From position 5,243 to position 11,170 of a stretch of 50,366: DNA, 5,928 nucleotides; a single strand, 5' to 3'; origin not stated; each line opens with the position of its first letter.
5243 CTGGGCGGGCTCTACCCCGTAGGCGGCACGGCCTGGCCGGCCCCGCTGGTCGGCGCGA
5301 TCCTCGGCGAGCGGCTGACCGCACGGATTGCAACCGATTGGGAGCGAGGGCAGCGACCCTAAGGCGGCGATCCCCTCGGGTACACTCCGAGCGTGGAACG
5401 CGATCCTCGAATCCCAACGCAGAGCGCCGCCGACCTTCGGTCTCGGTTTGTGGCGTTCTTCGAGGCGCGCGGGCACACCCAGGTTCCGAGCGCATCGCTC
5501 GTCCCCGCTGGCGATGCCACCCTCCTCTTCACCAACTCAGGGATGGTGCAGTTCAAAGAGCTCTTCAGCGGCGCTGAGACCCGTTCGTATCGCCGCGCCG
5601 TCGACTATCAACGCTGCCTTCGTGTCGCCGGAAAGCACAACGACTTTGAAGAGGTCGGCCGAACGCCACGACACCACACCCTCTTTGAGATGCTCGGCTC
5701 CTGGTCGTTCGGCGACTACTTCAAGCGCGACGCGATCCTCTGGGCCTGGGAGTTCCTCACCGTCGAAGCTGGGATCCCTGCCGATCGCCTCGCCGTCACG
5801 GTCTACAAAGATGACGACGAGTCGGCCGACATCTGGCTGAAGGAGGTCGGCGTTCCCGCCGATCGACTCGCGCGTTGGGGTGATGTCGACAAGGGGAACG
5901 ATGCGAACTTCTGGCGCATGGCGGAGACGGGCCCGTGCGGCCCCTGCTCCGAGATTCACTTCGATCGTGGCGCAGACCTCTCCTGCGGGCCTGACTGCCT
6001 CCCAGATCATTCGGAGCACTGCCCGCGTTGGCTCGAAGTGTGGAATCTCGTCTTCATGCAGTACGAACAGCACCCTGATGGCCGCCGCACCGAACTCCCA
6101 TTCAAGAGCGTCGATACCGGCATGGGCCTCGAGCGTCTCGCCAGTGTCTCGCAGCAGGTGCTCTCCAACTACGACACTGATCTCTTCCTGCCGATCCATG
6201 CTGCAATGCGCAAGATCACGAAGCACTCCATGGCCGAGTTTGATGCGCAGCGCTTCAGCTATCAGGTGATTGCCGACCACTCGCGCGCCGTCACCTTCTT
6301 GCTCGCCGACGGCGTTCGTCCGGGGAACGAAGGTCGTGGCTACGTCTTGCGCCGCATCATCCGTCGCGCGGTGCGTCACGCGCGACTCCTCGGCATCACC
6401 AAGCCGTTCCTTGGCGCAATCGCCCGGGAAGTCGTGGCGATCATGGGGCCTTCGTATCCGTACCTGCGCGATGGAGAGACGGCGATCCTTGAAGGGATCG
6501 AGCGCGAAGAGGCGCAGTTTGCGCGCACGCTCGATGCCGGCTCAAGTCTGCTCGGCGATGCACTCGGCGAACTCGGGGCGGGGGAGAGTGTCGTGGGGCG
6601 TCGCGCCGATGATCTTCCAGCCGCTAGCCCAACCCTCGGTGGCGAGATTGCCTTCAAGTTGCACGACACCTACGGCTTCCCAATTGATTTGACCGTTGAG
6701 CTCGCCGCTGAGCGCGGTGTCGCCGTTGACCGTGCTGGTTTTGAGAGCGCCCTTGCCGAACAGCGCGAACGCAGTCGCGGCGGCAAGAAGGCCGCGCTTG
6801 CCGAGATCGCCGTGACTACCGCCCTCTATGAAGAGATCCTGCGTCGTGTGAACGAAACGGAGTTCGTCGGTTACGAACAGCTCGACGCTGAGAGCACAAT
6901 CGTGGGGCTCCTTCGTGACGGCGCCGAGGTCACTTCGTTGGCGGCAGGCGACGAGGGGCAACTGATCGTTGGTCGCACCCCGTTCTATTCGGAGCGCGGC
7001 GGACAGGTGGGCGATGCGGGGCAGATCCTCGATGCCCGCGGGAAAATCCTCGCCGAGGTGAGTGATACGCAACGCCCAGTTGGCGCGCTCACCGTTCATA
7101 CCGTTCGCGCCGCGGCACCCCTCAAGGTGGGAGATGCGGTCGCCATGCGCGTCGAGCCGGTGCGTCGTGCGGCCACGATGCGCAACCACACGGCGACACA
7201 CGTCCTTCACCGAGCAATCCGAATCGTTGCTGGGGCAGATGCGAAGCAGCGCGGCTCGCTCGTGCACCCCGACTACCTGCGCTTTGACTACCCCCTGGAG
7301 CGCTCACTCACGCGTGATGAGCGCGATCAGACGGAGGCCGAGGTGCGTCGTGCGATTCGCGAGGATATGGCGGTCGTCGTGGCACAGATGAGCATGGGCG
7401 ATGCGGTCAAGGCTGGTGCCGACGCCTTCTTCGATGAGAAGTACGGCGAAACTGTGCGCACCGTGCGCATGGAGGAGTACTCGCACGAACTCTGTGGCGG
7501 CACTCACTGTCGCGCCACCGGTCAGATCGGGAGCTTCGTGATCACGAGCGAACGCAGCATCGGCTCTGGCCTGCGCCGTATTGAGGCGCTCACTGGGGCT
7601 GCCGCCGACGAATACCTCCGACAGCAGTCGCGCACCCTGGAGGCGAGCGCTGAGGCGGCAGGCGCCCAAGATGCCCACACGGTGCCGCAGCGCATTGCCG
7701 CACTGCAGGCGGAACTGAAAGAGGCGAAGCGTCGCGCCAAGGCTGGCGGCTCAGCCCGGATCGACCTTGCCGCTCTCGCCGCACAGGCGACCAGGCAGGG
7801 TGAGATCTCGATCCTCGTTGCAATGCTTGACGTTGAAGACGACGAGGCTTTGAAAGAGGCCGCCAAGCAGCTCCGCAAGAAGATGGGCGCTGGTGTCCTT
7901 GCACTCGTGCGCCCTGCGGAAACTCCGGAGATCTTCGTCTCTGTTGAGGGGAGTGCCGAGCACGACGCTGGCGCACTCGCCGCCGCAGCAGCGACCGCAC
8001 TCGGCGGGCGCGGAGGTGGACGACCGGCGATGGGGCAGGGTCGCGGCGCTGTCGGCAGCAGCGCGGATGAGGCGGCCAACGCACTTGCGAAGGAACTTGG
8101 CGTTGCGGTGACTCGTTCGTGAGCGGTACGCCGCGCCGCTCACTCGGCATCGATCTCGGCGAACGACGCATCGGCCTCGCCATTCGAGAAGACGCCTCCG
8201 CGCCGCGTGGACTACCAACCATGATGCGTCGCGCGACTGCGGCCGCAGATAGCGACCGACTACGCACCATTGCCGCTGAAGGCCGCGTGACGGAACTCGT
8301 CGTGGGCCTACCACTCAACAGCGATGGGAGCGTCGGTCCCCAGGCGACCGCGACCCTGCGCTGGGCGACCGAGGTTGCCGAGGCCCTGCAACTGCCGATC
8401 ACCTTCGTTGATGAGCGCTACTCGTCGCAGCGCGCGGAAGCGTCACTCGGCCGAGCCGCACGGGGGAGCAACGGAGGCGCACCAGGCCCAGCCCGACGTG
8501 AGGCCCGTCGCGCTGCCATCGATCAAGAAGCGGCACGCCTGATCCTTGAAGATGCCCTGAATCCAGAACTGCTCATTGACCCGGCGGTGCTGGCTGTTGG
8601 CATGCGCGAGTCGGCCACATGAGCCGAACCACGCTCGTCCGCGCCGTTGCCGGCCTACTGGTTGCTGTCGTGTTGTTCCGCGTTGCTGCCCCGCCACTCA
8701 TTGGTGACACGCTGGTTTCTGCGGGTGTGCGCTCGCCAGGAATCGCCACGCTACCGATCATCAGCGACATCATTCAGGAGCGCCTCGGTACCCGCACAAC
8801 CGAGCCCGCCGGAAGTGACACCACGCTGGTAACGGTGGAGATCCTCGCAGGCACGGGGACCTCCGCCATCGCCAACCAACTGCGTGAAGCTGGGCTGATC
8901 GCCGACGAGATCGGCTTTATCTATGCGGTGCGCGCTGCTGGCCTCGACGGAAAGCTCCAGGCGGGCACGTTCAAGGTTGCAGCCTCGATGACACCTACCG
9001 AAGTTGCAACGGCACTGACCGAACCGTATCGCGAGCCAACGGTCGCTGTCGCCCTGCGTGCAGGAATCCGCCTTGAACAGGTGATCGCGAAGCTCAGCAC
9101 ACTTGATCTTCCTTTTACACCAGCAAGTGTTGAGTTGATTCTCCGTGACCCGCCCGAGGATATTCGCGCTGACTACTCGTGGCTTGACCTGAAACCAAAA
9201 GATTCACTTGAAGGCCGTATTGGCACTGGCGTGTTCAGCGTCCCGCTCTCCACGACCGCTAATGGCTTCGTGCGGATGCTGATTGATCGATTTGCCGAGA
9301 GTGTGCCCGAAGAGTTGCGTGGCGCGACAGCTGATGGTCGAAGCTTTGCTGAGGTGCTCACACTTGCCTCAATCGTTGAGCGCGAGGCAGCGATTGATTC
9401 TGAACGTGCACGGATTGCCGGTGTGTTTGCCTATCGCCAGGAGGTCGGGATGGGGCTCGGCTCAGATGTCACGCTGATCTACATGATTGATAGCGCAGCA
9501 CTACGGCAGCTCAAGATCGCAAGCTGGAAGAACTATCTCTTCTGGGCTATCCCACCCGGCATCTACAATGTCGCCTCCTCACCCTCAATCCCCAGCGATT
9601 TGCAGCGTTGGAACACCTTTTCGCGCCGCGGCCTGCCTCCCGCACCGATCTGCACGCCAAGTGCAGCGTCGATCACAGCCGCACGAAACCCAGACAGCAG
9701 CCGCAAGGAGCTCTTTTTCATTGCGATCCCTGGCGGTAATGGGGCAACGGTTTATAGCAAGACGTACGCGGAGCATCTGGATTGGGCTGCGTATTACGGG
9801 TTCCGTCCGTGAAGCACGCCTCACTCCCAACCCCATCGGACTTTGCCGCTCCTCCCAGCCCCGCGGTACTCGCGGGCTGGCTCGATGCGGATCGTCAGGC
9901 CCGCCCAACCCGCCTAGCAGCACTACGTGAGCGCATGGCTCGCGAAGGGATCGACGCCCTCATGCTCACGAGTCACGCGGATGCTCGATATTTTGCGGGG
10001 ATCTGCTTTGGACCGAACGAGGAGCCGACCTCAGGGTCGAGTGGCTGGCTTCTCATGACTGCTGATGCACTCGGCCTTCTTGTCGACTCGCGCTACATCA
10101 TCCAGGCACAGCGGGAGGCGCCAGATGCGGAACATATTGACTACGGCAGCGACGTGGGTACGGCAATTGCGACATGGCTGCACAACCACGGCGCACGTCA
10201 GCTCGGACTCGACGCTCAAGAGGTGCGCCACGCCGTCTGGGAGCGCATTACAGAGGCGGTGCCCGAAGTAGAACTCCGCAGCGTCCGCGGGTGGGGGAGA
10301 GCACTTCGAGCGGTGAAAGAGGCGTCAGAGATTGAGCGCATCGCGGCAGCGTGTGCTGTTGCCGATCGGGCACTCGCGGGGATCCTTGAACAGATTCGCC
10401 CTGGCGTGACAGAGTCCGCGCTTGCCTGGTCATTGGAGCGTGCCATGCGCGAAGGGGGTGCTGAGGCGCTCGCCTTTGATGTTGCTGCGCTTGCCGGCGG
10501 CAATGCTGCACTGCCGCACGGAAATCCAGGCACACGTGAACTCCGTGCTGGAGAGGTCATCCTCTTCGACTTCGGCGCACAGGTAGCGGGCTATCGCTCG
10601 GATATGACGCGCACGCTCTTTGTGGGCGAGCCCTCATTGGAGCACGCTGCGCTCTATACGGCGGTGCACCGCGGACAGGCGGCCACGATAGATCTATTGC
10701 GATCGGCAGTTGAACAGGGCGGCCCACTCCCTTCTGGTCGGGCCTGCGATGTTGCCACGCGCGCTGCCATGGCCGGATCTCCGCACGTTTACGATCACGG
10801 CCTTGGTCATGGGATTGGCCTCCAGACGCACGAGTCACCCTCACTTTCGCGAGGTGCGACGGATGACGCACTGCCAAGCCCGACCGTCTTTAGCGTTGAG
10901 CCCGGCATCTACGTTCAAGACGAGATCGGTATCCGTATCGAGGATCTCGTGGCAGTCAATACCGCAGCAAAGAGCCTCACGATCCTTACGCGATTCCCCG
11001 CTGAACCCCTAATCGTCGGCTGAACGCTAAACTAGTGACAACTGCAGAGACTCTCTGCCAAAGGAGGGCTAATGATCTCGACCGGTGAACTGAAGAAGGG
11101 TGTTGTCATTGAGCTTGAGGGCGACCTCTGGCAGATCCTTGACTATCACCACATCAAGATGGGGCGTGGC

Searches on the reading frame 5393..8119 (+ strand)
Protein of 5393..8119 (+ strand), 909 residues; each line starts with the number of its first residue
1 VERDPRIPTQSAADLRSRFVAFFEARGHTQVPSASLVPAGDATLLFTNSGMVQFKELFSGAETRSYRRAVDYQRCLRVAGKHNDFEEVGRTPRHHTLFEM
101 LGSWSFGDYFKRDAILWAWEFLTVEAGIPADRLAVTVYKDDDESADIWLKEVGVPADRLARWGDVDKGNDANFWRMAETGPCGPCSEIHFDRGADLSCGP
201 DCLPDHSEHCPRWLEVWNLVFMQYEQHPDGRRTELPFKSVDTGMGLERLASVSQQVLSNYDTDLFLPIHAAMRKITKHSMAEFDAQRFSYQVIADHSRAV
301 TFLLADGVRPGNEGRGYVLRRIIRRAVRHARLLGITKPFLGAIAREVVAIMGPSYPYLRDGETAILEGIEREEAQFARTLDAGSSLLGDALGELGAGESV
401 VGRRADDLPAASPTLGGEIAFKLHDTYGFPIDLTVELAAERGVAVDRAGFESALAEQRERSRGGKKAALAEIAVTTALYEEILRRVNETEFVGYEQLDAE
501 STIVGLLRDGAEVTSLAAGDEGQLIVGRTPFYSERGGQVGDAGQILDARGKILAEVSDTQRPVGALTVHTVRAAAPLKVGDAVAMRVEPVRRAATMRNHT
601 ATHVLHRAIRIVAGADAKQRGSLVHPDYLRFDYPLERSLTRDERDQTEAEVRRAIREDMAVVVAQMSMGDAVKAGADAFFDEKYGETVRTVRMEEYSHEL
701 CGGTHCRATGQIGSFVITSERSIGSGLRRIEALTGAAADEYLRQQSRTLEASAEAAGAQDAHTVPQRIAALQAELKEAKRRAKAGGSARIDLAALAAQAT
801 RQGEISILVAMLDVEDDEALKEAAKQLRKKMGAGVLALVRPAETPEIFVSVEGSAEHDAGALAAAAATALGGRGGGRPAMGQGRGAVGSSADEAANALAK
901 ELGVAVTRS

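Call 22: search_protein_families(library=pfam, proteins=[window:5393-8119:+], max_evalue=0.00001)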
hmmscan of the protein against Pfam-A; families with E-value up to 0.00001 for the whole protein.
window:5393-8119:+ (909 aa): 3 families
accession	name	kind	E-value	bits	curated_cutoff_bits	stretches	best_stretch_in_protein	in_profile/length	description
PF01411.24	tRNA-synt_2c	-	1.1e-187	625.4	30.3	1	15-588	2-549/552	tRNA synthetases class II (A)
PF07973.19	tRNA_SAD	-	4.3e-16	59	24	1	688-731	1-44/44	Threonyl and Alanyl tRNA synthetase second additional domain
PF02272.25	DHHA1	-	6.2e-10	39.9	25.9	1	805-900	2-98/102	DHHA1 domain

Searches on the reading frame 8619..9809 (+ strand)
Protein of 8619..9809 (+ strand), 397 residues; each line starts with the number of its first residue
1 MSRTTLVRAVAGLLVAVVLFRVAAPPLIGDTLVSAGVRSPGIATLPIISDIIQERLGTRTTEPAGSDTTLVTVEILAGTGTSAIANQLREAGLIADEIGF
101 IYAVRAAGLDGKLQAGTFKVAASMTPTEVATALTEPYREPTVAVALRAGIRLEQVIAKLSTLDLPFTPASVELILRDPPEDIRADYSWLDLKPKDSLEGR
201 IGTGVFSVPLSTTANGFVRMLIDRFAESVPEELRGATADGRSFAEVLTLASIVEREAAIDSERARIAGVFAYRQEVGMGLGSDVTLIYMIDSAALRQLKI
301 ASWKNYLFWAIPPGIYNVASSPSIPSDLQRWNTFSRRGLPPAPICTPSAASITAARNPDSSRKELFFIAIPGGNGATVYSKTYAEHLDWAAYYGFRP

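Call 22: search_protein_families(library=pfam, proteins=[window:8619-9809:+], max_evalue=0.00001)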
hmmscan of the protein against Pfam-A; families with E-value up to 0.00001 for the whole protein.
window:8619-9809:+ (397 aa): 1 family
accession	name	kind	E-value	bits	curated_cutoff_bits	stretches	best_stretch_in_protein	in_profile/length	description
PF02618.21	YceG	-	2e-53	182.1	32.4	1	73-388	1-271/275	YceG-like family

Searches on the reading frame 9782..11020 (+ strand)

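Call 22: search_protein_families(library=pfam, proteins=[window:9782-11020:+], max_evalue=0.00001)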
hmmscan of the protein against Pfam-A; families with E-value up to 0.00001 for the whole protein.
window:9782-11020:+ (413 aa): 2 families
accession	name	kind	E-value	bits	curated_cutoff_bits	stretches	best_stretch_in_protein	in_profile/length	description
PF00557.29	Peptidase_M24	-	6.2e-53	180.1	23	1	185-393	1-207/208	Metallopeptidase family M24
PF01321.24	Creatinase_N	-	3e-20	73.5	22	1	44-178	1-128/128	Creatinase/Prolidase N-terminal domain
